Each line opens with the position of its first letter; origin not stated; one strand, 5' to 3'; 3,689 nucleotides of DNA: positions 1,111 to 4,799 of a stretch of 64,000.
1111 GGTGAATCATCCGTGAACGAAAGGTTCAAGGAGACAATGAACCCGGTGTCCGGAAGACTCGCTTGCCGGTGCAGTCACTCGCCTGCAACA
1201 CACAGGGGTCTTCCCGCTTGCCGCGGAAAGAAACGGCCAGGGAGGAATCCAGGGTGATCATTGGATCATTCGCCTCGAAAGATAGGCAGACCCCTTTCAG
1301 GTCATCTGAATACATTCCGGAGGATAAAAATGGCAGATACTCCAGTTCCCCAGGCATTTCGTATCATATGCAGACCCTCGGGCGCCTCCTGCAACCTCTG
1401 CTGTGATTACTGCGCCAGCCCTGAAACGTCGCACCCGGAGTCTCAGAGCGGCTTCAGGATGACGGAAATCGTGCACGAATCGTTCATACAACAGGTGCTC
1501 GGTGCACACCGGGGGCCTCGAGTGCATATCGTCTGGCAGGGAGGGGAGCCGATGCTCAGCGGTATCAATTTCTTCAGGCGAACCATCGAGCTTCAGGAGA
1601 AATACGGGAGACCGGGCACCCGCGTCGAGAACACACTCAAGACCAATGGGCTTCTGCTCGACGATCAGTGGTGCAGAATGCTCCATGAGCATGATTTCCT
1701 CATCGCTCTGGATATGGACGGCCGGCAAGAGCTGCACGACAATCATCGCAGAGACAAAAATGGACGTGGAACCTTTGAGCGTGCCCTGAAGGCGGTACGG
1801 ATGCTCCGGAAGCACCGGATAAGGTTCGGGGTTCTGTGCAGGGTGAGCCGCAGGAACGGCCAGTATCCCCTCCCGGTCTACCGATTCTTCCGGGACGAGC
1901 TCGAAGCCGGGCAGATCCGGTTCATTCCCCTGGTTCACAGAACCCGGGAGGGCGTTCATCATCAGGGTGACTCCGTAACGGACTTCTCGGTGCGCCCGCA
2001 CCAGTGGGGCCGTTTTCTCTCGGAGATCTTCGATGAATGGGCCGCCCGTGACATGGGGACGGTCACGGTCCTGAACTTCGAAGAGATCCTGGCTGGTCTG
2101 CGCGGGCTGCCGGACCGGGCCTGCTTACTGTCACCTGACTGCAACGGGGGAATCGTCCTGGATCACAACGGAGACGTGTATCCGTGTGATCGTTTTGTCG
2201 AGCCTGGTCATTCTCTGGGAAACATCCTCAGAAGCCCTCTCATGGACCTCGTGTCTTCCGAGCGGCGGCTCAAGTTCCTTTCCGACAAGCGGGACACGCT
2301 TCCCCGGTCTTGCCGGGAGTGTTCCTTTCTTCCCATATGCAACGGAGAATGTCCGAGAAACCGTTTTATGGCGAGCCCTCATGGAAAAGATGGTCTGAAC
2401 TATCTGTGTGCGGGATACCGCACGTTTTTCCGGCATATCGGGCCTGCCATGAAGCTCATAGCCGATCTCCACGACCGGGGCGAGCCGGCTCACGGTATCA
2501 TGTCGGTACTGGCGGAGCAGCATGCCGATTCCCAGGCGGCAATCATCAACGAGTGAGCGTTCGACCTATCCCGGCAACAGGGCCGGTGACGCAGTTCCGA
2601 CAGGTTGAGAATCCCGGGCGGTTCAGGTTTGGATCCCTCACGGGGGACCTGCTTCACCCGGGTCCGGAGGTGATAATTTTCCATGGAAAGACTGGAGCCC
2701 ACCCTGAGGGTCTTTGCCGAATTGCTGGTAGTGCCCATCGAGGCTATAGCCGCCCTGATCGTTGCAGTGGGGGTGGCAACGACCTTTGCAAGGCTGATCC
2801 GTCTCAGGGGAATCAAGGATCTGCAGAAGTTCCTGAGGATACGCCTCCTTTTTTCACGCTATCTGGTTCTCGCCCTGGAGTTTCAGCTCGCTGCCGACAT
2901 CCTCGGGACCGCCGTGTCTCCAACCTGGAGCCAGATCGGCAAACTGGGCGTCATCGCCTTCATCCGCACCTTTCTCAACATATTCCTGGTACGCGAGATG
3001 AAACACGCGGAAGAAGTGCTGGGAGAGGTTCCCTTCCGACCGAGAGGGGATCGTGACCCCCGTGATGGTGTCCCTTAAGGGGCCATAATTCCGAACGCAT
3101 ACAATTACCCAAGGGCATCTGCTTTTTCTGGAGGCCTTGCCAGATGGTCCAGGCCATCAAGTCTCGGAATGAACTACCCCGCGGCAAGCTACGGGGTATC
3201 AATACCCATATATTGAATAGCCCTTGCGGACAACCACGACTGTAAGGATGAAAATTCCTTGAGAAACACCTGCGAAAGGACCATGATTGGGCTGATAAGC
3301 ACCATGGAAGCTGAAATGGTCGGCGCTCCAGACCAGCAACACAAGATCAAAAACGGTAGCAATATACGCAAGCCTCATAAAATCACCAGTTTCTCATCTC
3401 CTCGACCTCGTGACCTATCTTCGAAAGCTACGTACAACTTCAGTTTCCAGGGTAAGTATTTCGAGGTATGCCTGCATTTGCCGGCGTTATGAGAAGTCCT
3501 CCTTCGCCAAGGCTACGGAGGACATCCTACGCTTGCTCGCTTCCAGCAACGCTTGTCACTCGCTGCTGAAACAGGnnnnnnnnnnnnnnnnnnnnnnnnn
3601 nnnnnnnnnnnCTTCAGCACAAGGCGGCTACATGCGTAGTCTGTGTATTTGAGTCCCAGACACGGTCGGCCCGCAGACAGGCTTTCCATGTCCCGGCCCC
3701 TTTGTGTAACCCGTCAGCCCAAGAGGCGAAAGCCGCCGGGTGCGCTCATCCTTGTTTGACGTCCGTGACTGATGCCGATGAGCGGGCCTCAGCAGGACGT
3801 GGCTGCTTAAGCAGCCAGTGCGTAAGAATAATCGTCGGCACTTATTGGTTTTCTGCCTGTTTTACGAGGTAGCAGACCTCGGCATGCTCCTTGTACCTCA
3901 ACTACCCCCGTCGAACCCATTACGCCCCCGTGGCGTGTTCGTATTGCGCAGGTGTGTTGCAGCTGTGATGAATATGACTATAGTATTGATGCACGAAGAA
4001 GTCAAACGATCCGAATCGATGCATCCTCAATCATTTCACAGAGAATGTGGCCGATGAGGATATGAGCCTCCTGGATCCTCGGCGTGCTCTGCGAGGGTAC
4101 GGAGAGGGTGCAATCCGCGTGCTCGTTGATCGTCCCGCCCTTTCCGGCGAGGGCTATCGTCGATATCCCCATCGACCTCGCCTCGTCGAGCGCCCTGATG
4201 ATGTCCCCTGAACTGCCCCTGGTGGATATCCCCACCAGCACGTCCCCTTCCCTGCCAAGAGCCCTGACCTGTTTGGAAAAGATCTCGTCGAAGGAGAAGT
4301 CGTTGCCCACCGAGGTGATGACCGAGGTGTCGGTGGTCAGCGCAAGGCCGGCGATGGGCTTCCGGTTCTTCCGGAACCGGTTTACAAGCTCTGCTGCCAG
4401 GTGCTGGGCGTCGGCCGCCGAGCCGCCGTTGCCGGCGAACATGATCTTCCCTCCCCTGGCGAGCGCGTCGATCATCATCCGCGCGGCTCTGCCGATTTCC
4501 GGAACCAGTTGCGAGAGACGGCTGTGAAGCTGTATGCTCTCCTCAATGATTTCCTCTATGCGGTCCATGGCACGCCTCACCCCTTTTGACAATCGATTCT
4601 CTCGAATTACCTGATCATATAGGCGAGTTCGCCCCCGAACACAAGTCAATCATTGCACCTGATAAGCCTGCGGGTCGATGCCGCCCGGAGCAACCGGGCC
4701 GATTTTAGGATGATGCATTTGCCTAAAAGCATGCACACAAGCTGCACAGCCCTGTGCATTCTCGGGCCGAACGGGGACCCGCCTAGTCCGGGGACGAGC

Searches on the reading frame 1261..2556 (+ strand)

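Call 67: search_protein_families(library=pfam, proteins=[window:1261-2556:+], max_evalue=0.001)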
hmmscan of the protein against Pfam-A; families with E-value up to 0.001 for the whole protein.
window:1261-2556:+ (431 aa): 3 families
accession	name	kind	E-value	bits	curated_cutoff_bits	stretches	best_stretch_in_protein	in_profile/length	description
PF04055.27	Radical_SAM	-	3.6e-15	56.9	29.5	1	43-188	6-142/166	Radical SAM superfamily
PF13186.11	SPASM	-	3.6e-11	43.6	21.5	1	297-354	7-66/67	Iron-sulfur cluster-binding domain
PF13353.11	Fer4_12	-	0.0001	23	22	1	43-160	14-123/137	4Fe-4S single cluster domain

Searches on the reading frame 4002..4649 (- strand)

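Call 67: search_protein_families(library=pfam, proteins=[window:4002-4649:-], max_evalue=0.001)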
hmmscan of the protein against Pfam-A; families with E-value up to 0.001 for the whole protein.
window:4002-4649:- (215 aa): 2 families
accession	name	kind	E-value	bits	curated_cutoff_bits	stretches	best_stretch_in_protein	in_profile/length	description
PF13580.11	SIS_2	-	8.9e-27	94.2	27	1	40-169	8-138/138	SIS domain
PF01380.27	SIS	-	4.3e-08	33.5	25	1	118-187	37-107/131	SIS domain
